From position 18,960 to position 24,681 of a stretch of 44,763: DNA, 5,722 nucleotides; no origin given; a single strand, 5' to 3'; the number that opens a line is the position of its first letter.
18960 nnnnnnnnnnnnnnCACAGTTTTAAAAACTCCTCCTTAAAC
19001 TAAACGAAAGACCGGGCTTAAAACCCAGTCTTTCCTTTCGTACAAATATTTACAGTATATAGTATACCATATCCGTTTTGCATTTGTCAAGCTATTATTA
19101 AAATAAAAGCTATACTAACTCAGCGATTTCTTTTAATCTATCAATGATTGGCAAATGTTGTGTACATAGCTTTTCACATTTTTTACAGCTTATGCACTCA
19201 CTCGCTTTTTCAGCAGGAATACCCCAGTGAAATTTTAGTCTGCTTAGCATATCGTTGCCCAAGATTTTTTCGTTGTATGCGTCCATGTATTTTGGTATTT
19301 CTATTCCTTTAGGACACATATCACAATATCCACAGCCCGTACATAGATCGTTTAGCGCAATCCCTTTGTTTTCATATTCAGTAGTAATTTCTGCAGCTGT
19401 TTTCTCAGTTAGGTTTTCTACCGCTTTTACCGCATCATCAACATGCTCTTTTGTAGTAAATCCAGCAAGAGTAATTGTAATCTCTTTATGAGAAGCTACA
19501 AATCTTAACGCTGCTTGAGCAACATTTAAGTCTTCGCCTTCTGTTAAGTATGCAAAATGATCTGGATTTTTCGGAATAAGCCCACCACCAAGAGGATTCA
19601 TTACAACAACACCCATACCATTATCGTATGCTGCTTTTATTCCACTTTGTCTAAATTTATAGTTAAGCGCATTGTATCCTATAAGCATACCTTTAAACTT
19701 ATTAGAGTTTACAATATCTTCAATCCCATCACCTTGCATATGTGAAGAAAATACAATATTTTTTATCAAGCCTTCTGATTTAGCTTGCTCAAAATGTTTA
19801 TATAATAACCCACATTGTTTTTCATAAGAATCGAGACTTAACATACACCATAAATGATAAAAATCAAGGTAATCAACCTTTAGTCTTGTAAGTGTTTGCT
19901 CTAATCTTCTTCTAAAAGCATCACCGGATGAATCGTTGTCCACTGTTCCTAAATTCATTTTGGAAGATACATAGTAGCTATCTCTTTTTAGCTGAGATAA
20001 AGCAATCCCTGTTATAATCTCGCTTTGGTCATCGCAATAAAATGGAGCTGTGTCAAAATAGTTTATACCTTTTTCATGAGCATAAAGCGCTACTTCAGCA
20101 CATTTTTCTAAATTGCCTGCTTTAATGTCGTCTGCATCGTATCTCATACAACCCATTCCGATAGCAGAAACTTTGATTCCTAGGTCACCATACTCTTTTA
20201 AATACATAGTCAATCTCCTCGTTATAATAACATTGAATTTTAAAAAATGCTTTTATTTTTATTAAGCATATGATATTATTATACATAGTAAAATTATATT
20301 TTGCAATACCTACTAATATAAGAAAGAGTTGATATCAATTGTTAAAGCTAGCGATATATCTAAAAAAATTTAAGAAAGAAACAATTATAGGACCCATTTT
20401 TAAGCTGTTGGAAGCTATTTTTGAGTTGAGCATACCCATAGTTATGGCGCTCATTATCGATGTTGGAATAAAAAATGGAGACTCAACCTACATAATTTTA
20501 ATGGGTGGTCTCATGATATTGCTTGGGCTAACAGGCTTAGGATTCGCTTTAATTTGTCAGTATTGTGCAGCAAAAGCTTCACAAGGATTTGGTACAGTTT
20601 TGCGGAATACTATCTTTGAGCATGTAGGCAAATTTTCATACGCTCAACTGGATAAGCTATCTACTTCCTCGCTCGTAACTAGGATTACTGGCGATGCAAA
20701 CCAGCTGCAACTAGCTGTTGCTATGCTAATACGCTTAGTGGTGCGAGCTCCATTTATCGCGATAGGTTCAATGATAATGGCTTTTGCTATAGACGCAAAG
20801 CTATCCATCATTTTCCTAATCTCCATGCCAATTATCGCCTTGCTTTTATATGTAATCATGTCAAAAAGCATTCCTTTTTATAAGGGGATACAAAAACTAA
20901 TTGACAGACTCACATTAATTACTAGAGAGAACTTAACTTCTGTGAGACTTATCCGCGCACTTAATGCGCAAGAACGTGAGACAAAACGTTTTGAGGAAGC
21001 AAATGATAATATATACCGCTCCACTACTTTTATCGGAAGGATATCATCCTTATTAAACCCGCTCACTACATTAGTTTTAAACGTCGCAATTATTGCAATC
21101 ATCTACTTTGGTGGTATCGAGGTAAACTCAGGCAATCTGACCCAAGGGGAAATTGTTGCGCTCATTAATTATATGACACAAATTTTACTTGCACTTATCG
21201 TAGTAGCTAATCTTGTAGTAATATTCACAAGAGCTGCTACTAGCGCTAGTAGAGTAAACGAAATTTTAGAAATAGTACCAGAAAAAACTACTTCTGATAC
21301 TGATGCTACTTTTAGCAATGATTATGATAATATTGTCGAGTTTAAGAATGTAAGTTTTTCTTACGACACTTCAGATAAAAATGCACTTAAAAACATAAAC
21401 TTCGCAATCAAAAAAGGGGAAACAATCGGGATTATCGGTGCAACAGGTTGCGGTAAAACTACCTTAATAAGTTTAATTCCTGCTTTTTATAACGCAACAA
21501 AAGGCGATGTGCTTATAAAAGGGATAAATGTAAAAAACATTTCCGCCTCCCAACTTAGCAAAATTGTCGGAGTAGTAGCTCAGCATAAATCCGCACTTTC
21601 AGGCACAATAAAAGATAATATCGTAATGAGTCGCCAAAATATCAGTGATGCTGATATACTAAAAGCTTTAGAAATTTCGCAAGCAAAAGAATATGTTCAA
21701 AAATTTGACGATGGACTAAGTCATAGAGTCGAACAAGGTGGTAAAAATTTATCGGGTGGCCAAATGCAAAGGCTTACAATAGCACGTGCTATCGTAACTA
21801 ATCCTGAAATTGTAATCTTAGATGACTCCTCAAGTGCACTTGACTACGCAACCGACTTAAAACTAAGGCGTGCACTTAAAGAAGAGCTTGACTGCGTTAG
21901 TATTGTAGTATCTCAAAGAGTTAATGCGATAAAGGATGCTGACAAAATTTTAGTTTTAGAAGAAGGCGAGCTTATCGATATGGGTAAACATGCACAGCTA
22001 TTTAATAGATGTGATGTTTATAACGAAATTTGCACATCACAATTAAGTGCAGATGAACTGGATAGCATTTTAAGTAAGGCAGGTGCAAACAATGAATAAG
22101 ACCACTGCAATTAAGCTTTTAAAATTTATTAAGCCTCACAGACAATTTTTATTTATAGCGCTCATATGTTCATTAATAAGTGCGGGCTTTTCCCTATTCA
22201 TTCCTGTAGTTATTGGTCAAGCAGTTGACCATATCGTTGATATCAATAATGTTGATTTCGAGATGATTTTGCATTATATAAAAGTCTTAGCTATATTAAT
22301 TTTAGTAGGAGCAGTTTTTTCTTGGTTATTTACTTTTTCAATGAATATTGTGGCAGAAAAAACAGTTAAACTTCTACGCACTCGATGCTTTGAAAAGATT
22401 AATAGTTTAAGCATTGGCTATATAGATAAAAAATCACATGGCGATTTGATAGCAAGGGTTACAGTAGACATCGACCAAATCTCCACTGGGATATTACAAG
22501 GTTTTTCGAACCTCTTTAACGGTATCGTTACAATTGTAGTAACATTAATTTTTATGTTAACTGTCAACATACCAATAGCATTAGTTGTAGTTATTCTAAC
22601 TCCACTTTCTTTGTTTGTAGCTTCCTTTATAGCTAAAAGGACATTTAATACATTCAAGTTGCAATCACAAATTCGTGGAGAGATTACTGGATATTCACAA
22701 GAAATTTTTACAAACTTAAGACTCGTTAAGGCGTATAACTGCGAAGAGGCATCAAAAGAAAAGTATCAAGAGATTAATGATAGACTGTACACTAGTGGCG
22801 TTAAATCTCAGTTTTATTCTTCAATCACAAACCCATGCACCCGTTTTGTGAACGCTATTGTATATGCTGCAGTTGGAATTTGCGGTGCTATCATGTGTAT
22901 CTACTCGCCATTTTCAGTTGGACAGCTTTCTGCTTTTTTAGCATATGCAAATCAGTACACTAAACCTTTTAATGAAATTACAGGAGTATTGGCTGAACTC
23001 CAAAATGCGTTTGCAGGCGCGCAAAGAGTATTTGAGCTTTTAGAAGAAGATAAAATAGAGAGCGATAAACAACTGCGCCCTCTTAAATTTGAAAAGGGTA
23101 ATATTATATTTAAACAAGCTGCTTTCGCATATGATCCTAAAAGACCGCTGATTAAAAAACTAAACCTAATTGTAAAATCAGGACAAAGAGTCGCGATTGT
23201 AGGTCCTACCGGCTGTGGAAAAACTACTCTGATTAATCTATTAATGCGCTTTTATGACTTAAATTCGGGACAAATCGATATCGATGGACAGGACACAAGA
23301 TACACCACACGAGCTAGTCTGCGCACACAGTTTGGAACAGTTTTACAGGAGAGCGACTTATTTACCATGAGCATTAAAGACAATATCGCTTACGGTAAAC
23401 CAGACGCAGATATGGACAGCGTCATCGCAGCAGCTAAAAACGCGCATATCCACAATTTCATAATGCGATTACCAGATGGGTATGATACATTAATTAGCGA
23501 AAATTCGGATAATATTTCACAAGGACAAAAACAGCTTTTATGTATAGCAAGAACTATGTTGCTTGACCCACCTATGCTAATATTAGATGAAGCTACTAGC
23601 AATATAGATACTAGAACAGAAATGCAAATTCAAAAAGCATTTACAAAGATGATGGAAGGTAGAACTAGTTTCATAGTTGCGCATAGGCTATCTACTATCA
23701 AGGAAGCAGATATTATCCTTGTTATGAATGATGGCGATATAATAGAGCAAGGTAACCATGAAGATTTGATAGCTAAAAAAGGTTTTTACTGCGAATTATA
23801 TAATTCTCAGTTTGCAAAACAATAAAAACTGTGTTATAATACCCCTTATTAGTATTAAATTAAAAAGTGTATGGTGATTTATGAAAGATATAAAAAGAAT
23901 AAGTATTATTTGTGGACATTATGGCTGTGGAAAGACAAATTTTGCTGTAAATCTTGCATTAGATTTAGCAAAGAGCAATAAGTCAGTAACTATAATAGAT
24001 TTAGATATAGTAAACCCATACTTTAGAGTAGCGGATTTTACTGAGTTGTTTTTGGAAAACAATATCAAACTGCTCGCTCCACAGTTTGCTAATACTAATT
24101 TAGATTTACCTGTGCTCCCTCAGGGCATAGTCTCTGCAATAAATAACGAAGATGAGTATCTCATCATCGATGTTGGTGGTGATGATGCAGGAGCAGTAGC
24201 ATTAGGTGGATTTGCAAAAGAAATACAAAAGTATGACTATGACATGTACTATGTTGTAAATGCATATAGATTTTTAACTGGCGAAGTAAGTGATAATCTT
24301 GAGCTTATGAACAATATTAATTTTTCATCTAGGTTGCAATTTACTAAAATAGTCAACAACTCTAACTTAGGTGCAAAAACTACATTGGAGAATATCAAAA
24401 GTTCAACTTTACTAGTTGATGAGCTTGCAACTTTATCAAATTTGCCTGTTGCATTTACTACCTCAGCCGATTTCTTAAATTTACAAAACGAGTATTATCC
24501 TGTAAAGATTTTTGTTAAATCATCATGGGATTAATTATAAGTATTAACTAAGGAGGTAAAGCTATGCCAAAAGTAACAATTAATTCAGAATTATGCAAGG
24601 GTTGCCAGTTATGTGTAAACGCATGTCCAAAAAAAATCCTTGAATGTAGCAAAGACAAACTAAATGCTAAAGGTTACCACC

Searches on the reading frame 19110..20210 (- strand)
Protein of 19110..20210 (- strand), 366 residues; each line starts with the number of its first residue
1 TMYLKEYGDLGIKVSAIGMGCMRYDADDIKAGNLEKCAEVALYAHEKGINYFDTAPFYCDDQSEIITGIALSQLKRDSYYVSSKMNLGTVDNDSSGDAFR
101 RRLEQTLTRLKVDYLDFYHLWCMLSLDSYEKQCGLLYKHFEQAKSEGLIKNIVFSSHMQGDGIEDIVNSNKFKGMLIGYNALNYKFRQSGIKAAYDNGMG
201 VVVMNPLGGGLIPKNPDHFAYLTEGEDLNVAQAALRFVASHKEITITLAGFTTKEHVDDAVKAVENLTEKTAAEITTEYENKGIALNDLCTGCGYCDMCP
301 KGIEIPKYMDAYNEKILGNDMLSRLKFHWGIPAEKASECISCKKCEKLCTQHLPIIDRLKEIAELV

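Call 35: search_protein_families(library=pfam, proteins=[window:19110-20210:-], max_evalue=0.00001)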
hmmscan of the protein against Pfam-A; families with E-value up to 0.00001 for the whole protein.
window:19110-20210:- (366 aa): 3 families
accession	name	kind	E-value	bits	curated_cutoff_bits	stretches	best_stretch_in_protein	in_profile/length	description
PF00248.27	Aldo_ket_red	-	1.1e-29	103.9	24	1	17-276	2-287/291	Aldo/keto reductase family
PF13534.11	Fer4_17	-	4e-06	27.7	22.2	1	290-353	2-60/61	4Fe-4S dicluster domain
PF13187.11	Fer4_9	-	5.9e-06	26.6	27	0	290-352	2-50/52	4Fe-4S dicluster domain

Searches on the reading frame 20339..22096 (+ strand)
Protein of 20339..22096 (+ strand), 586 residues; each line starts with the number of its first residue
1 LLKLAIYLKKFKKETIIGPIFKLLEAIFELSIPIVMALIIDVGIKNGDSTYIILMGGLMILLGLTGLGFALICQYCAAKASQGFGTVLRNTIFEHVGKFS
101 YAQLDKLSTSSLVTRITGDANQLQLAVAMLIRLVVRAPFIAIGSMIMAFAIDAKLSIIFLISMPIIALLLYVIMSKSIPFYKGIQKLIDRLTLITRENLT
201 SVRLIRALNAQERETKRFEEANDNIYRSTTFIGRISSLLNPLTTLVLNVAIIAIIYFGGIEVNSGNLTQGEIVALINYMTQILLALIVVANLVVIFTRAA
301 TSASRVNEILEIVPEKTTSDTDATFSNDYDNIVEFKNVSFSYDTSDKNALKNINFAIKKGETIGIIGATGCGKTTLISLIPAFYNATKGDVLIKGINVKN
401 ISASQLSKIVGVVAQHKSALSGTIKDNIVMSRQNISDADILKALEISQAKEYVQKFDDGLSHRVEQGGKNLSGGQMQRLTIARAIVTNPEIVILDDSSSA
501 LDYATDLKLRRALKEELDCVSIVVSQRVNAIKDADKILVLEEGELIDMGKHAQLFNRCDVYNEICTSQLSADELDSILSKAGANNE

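Call 41: search_protein_families(library=pfam, proteins=[window:20339-22096:+], max_evalue=0.00001)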
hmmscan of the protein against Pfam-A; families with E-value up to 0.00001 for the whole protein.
window:20339-22096:+ (586 aa): 2 families
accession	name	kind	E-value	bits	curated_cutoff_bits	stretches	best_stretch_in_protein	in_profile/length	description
PF00664.28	ABC_membrane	-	1.9e-43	149.6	28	1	16-283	2-271/274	ABC transporter transmembrane region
PF00005.33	ABC_tran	-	9e-30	104.5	25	1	350-497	1-135/137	ABC transporter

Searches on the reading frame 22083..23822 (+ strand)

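Call 41: search_protein_families(library=pfam, proteins=[window:22083-23822:+], max_evalue=0.00001)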
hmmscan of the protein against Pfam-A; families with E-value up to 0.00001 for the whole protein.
window:22083-23822:+ (580 aa): 2 families
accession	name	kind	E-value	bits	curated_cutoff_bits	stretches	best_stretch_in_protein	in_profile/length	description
PF00664.28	ABC_membrane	-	1.1e-52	179.9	28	1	23-295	1-273/274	ABC transporter transmembrane region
PF00005.33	ABC_tran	-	7e-32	111.3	25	1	358-506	2-137/137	ABC transporter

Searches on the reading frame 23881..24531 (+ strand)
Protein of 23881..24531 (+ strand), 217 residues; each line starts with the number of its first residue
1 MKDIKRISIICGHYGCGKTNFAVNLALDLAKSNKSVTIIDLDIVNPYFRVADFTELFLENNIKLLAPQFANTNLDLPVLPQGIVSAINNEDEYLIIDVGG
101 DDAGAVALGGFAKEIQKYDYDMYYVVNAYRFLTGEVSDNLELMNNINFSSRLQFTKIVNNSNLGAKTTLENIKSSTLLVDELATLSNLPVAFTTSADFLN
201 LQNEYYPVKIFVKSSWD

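Call 41: search_protein_families(library=pfam, proteins=[window:23881-24531:+], max_evalue=0.00001)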
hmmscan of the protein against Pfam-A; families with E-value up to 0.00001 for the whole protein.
window:23881-24531:+ (217 aa): 2 families
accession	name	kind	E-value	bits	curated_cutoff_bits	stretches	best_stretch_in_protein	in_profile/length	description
PF10609.15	ParA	-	2.6e-06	27.5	27.1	1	6-46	5-45/246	NUBPL iron-transfer P-loop NTPase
PF01656.29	CbiA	-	6.3e-06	26.6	25.4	1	13-130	7-84/125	CobQ/CobB/MinD/ParA nucleotide binding domain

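Call 43: search_protein_families(library=pfam, proteins=[window:23881-24531:+], max_evalue=0.001)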
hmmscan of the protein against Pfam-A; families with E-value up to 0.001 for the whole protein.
window:23881-24531:+ (217 aa): 3 families
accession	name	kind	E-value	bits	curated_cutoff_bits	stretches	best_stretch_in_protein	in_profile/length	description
PF10609.15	ParA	-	2.6e-06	27.5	27.1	1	6-46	5-45/246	NUBPL iron-transfer P-loop NTPase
PF01656.29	CbiA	-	6.3e-06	26.6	25.4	1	13-130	7-84/125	CobQ/CobB/MinD/ParA nucleotide binding domain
PF13614.12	AAA_31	-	0.00015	22.2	27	1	5-43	2-40/177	AAA domain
